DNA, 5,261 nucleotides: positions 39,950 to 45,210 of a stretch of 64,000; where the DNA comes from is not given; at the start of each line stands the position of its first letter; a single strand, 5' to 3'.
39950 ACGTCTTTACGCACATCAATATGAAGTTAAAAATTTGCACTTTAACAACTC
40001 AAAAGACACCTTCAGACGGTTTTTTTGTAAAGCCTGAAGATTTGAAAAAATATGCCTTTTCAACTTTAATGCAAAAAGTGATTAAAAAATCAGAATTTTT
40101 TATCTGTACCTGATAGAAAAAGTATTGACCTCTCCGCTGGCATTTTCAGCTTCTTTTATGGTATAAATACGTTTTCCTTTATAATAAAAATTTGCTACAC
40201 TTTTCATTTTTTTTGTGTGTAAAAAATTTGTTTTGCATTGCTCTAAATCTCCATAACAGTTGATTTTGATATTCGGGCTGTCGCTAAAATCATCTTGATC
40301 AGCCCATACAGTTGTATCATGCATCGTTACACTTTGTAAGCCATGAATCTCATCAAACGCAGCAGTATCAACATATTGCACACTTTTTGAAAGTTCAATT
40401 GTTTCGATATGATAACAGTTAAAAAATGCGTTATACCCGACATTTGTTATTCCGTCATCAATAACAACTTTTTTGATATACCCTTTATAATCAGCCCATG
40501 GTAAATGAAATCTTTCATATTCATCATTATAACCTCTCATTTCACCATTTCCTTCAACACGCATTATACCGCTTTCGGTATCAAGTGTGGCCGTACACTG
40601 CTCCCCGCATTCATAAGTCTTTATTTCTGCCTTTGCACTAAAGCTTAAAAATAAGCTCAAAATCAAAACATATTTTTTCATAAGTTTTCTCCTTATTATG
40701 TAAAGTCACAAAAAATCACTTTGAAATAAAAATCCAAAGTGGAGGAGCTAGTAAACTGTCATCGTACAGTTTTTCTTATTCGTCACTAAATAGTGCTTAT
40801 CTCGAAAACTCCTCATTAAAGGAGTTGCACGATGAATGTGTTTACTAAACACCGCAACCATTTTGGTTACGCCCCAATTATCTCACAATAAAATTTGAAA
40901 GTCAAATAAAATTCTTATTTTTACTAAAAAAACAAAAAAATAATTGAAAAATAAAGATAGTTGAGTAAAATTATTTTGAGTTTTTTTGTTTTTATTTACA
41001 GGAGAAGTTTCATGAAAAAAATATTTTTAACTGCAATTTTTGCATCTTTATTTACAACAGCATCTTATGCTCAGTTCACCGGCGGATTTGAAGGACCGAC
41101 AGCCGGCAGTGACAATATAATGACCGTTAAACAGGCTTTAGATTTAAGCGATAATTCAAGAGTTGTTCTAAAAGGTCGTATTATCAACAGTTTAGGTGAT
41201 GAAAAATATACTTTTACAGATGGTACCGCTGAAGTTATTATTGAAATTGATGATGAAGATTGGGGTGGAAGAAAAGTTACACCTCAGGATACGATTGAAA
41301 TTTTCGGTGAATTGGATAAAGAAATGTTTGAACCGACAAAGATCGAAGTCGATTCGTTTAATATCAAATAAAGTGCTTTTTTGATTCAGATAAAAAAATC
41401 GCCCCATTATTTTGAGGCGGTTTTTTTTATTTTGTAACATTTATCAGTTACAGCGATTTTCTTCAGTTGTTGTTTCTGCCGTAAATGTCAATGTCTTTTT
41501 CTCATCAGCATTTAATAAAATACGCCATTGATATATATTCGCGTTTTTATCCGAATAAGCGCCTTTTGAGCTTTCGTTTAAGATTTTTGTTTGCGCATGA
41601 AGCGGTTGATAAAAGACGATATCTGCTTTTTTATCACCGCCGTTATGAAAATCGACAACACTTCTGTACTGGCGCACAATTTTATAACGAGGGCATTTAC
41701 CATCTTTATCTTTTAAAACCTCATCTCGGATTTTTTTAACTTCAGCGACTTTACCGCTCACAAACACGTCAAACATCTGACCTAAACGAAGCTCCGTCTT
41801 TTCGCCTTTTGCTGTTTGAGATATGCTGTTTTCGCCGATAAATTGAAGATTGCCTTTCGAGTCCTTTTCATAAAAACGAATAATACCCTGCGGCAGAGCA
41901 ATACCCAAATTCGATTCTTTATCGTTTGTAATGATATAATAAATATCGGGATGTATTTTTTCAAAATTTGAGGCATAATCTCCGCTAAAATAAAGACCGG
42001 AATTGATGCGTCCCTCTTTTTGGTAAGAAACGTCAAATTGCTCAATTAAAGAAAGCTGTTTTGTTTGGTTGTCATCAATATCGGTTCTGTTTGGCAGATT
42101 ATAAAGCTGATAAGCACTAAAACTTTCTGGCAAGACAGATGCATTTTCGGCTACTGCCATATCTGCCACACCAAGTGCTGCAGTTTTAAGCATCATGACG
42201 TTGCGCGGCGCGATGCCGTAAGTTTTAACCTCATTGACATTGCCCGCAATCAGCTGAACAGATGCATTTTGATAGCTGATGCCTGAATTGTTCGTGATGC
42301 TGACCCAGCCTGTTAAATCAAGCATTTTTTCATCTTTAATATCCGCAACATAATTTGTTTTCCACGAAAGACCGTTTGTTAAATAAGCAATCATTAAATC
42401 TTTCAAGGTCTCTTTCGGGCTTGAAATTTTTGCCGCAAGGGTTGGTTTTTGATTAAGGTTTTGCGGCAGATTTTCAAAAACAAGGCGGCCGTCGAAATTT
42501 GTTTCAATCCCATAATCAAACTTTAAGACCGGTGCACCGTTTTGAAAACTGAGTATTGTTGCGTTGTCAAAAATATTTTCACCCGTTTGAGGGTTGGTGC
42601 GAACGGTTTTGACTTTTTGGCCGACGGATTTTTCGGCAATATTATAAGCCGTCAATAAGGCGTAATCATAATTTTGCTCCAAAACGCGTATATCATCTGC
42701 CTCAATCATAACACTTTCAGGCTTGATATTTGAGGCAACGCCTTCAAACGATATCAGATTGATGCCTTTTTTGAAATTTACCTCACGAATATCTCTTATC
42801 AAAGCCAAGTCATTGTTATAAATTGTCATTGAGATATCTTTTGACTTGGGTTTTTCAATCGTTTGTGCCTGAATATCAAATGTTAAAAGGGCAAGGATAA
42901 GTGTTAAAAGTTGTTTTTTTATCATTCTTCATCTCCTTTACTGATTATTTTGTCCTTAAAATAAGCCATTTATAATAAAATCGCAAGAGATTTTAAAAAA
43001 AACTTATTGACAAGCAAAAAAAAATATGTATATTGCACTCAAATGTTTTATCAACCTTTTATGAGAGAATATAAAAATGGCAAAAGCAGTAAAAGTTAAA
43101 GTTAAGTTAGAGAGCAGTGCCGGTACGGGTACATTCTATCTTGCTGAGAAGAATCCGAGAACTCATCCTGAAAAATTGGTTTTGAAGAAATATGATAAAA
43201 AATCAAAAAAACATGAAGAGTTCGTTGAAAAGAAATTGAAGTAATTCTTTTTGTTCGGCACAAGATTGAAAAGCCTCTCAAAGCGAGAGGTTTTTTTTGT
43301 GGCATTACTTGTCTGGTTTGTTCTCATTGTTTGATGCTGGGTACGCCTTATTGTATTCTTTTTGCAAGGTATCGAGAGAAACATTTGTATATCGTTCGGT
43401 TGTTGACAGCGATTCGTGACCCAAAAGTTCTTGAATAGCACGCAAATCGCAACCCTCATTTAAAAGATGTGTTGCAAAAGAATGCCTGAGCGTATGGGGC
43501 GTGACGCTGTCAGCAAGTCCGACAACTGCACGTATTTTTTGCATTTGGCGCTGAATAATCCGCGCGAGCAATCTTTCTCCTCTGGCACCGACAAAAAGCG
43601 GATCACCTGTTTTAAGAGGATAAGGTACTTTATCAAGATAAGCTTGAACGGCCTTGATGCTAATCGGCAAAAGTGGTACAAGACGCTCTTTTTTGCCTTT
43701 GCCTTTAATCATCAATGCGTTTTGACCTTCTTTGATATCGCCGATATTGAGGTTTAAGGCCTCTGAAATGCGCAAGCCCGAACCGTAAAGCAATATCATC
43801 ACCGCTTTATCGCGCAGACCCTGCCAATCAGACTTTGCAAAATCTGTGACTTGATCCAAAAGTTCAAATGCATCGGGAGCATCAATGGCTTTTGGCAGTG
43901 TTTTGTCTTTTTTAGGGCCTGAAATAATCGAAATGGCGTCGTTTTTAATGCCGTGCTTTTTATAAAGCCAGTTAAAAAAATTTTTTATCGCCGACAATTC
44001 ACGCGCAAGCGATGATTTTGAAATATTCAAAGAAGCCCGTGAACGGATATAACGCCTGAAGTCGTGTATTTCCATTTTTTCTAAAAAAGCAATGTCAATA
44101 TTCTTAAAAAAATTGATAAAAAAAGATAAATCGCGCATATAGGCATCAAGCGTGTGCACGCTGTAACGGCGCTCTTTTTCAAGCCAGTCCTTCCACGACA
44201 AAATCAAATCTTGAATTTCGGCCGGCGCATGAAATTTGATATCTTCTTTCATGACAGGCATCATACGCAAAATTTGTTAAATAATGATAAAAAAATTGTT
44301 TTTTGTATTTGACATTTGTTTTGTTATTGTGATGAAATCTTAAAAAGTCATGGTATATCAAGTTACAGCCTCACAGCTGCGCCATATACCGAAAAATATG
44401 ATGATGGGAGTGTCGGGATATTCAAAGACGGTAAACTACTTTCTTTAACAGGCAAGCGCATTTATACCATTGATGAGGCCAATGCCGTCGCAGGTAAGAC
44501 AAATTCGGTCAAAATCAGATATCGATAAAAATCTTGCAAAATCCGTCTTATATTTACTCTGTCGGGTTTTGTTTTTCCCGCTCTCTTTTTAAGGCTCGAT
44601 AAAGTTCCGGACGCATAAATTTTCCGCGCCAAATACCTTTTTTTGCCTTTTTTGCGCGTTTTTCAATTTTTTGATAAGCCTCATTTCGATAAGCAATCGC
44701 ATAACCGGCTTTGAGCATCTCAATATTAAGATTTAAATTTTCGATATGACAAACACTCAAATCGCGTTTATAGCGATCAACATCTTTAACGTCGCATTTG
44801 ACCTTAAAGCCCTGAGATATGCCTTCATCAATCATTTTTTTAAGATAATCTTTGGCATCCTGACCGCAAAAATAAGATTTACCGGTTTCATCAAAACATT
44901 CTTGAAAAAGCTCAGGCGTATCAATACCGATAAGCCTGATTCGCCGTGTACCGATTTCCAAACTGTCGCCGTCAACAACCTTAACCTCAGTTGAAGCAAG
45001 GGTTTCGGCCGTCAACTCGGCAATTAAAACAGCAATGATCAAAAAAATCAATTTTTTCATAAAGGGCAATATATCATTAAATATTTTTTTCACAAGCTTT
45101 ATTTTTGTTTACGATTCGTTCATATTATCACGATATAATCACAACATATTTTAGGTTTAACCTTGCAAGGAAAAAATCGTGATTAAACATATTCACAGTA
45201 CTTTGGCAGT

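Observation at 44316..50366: KIRYR-tail gene remnants scattered at gene boundaries, one directly beside xerC/D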

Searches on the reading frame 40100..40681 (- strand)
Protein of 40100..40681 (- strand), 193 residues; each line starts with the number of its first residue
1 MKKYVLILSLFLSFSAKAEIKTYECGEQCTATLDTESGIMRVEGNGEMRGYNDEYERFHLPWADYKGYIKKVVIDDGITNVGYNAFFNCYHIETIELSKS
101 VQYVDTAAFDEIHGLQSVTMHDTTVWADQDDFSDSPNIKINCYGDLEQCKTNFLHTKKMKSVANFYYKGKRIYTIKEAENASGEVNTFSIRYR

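Call 6: search_protein_families(library=pfam, proteins=[window:40100-40681:-], max_evalue=0.1)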
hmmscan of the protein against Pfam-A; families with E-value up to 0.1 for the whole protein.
window:40100-40681:- (193 aa): 1 family
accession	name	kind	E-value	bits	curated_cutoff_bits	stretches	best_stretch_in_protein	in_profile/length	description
PF13306.12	LRR_5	-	1.2e-10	41.8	27.7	1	68-162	12-106/127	BspA type Leucine rich repeat region (6 copies)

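Call 7: search_protein_families(library=ncbifam, proteins=[window:40100-40681:-], max_evalue=0.1)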
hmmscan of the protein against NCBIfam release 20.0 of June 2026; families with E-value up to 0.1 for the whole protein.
window:40100-40681:- (193 aa): 1 family
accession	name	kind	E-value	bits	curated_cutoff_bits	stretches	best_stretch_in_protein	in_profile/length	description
NF047961.1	adhesin_HupY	equivalog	0.0068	14.5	1250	1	68-124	187-242/978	leucine-rich repeat adhesin HupY/LrrG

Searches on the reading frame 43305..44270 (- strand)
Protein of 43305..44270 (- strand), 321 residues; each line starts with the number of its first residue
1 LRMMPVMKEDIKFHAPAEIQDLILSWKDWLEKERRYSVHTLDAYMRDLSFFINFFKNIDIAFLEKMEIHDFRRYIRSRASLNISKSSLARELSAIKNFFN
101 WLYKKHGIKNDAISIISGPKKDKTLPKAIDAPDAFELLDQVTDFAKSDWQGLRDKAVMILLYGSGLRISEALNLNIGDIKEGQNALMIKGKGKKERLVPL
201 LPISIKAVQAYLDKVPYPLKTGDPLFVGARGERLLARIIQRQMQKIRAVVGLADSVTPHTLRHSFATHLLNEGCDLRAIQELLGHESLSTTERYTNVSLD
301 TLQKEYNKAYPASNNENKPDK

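Call 18: find_related_loci(query=window:43305-44270:-, collection=genome_contigs, flank=10000)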
Query window:43305-44270:- (321 aa) in genome_contigs; peptide patterns used: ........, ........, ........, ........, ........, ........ (x = any residue, [..] = any of these).
121 stretches matched a pattern; 59 encode a relative of the query (tblastn E <= 1e-3); 59 distinct loci.
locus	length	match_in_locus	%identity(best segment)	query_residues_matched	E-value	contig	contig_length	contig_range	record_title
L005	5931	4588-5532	76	3-317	4e-163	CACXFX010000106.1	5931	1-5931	MAG: uncultured proteobacterium isolate RUG11221 genome assembly, contig: RUG11221_asm_106, whole genome shotgun sequenc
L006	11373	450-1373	73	3-310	3e-152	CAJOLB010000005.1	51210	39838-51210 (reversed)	uncultured Alphaproteobacteria bacterium isolate Reindeer_2_mag_112 genome assembly, contig: scaffold_809, whole genome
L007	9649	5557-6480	72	3-310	3e-151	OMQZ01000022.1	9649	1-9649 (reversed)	uncultured Rhodospirillaceae bacterium isolate RUG803 genome assembly, contig: k87_4196750, whole genome shotgun sequenc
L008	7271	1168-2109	69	7-320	3e-150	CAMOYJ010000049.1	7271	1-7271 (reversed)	MAG: uncultured Alphaproteobacteria bacterium isolate SRR873604_bin.135_metaWRAP_v1.3_MAG genome assembly, contig: NODE_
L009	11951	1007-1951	68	6-320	1e-147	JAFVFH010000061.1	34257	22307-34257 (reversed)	MAG: Alphaproteobacteria bacterium isolate RGIG5118 Roe_deer_Rumen.Co__c1127442, whole genome shotgun sequence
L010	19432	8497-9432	65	4-315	1e-141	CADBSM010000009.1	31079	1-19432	MAG: uncultured proteobacterium isolate RUG14252 genome assembly, contig: RUG14252_asm_9, whole genome shotgun sequence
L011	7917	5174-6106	66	1-311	8e-140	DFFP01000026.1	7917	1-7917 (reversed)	MAG TPA_asm: Alphaproteobacteria bacterium UBA3773 UBA3773_contig_125670, whole genome shotgun sequence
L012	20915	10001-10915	66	6-310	1e-138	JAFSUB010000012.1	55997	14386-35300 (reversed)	MAG: Alphaproteobacteria bacterium isolate RGIG3474 Goat_Rumen.Co__c935313, whole genome shotgun sequence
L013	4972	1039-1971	63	3-313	4e-134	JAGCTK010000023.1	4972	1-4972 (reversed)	MAG: Alphaproteobacteria bacterium isolate RGIG10106 Yak_Rumen-4__c177453, whole genome shotgun sequence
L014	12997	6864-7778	60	6-309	3e-121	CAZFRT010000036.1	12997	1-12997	MAG TPA_asm: uncultured Azospirillum sp. isolate SRP199465_co1_102 genome assembly, contig: NODE_13750_length_12997_cov_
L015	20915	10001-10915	59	6-309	6e-120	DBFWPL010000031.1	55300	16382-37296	MAG TPA_asm: Alphaproteobacteria bacterium isolate MAG7984 contig31, whole genome shotgun sequence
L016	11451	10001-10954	58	6-320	2e-119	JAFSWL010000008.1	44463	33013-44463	MAG: Alphaproteobacteria bacterium isolate RGIG3536 Goat_Rumen.Co__c120576, whole genome shotgun sequence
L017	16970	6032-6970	59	7-316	2e-119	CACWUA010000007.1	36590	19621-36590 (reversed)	MAG: uncultured proteobacterium isolate RUG10918 genome assembly, contig: RUG10918_asm_7, whole genome shotgun sequence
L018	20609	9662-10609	57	6-318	2e-118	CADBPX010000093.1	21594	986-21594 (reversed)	MAG: uncultured proteobacterium isolate RUG14194 genome assembly, contig: RUG14194_asm_93, whole genome shotgun sequence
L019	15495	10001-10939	58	7-316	4e-118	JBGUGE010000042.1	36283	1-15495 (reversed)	MAG: Alphaproteobacteria bacterium isolate ruminal_MAG_381 ruminal_MAG_381_contig_0042, whole genome shotgun sequence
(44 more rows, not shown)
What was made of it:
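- Tried and rejected: I scanned genome_contigs with XerC to look for stubs at the same place in related species (call 18).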

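Call 53: search_protein_families(library=ncbifam, proteins=[window:43305-44264:-], max_evalue=0.00001)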
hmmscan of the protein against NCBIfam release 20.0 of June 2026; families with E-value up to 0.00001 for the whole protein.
window:43305-44264:- (319 aa): 12 families
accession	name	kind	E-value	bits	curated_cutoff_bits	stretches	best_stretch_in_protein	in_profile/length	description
TIGR02224.1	recomb_XerC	equivalog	3.8e-95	318.6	335.15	1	23-311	2-293/295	tyrosine recombinase XerC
TIGR02225.1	recomb_XerD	equivalog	3.7e-76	256.2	329.6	1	24-310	3-289/290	site-specific tyrosine recombinase XerD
NF001399.0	PRK00283.1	subfamily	3.3e-75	253.1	279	1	18-310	6-298/300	tyrosine recombinase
NF040815.2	recomb_XerA_Arch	equivalog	2.1e-61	207.8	220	1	32-304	10-263/263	site-specific tyrosine recombinase/integron integrase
NF002331.0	PRK01287.1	subfamily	5.1e-50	170.5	371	1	12-315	21-332/365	site-specific tyrosine recombinase XerC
TIGR02249.1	integrase_gron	subfamily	3.9e-39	134.9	265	2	232-295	237-300/315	integron integrase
NF003462.0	PRK05084.1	equivalog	1.4e-31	109.5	267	1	151-306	196-355/360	tyrosine recombinase XerS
NF011946.0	PRK15417.1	equivalog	2e-23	83.1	435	2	227-295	247-315/337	integron integrase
NF007370.0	PRK09870.1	subfamily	1.7e-14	53.9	221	1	145-295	27-179/200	tyrosine-type DNA invertase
NF007371.0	PRK09871.1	subfamily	2.5e-13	50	222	1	148-295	24-174/198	tyrosine-type DNA invertase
NF040693.1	recomb_GmtY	equivalog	4.5e-13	49.2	340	1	238-302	375-439/441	gamma-mobile-trio recombinase GmtY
NF002685.0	PRK02436.1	equivalog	9e-09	35.5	178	1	31-293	11-244/245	site-specific tyrosine recombinase XerD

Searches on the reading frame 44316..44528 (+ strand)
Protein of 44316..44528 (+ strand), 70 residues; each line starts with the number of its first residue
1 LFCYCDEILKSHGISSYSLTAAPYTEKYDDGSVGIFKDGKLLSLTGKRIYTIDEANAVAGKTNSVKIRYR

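Call 6: search_protein_families(library=pfam, proteins=[window:44316-44528:+], max_evalue=0.1)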
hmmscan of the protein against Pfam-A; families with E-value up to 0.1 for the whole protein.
window:44316-44528:+ (70 aa): 0 families

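Call 7: search_protein_families(library=ncbifam, proteins=[window:44316-44528:+], max_evalue=0.1)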
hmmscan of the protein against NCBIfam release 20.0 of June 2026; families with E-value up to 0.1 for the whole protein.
window:44316-44528:+ (70 aa): 0 families

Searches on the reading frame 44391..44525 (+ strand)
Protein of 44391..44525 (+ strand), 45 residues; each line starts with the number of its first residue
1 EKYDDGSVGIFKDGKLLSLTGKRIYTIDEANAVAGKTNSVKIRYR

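Call 28: search_protein_representatives(alignment_id=A2)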
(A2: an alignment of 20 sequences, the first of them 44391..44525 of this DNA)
Query: 20 sequences, 62 profile positions. Proteins with E-value up to 0.001 (for the whole library): 582; up to 1e-10: 241; up to 1e-30: 0. The best 150 are listed.
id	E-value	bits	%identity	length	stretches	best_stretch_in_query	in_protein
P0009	1.4e-20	89.8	-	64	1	12-62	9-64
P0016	7.1e-20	87.5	-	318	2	12-62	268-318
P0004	9.9e-20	87.1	-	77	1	6-62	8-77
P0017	1.2e-19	86.7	-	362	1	13-62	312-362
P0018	2.0e-19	86.1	-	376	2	6-62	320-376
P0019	3.8e-19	85.2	-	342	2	6-62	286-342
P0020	5.3e-19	84.7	-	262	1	11-62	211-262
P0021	6.1e-19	84.5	-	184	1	6-62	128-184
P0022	7.1e-19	84.3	-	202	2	6-62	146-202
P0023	8.3e-19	84.1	-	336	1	13-62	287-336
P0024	1.0e-18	83.8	-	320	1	10-62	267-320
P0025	1.0e-18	83.8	-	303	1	11-62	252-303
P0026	1.5e-18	83.3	-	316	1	12-62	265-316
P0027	1.5e-18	83.3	-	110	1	6-62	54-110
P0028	1.6e-18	83.2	-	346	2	6-62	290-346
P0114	1.5e-14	70.4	-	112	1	8-62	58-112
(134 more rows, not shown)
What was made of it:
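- On Tail family (defined here): 582 clusters have it, and in the 150 best hits listed it is always C-terminal (call 28).
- In the 150 best hits listed the tail always ends at the last residue, and proteins are typically 250-450 aa (call 28).
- Tried and rejected: The exhaustive profile search (call 28) corrected the picture.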

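Call 88: find_encoding_contigs(protein=P0114, flank=3000, max_places=4)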
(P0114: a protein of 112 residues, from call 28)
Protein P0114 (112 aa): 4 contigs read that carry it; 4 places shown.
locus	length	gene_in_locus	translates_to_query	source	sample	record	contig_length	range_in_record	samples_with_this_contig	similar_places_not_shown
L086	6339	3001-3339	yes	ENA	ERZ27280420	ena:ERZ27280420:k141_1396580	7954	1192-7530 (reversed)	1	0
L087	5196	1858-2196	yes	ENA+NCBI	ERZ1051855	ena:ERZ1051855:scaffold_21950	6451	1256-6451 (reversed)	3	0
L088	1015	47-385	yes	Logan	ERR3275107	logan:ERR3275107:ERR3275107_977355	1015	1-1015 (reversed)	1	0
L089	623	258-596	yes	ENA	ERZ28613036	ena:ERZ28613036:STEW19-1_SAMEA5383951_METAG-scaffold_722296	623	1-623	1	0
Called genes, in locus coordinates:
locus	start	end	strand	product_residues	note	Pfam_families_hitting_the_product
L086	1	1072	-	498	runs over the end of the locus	?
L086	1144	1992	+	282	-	PF14938:SNAP (faint)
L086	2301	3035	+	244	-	PF13306:LRR_5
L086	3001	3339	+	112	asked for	-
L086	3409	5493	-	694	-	PF07661:MORN_2 (faint), PF08805:PilS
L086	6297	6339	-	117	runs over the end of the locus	PF01638:HxlR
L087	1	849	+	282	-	PF14938:SNAP (faint)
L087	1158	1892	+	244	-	PF13306:LRR_5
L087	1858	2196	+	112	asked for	-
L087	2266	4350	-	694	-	PF07661:MORN_2 (faint), PF08805:PilS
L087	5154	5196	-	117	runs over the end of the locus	PF01638:HxlR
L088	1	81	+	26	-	?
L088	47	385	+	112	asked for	-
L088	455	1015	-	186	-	?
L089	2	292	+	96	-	?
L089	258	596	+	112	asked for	-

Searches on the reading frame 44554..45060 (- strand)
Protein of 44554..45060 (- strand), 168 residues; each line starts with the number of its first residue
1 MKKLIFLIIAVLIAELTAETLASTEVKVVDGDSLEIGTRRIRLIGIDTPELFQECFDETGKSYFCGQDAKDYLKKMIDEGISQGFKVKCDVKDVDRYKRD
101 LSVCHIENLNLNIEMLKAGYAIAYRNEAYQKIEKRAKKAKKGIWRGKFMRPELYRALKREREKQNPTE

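Call 36: find_encoding_contigs(protein=window:44554-45060:-, flank=10000, max_places=10)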
Protein window:44554-45060:- (168 aa): no gene with exactly this product is on record in the collection.

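Call 53: search_protein_families(library=ncbifam, proteins=[window:44554-45060:-], max_evalue=0.00001)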
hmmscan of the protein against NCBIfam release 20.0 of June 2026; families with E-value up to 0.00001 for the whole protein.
window:44554-45060:- (168 aa): 3 families
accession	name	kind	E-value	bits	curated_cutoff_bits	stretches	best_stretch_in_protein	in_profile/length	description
NF047969.1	CaNuclEcnA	equivalog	2.1e-14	53.8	180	1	19-145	3-149/151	calcium-activated nuclease EcnA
NF047694.1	TnucaseNucIStaph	equivalog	7.9e-10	38.5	250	1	27-144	51-174/175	thermonuclease NucI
NF005083.0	PRK06518.1-3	subfamily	2.3e-07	30.4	283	1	28-156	55-182/193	hypothetical protein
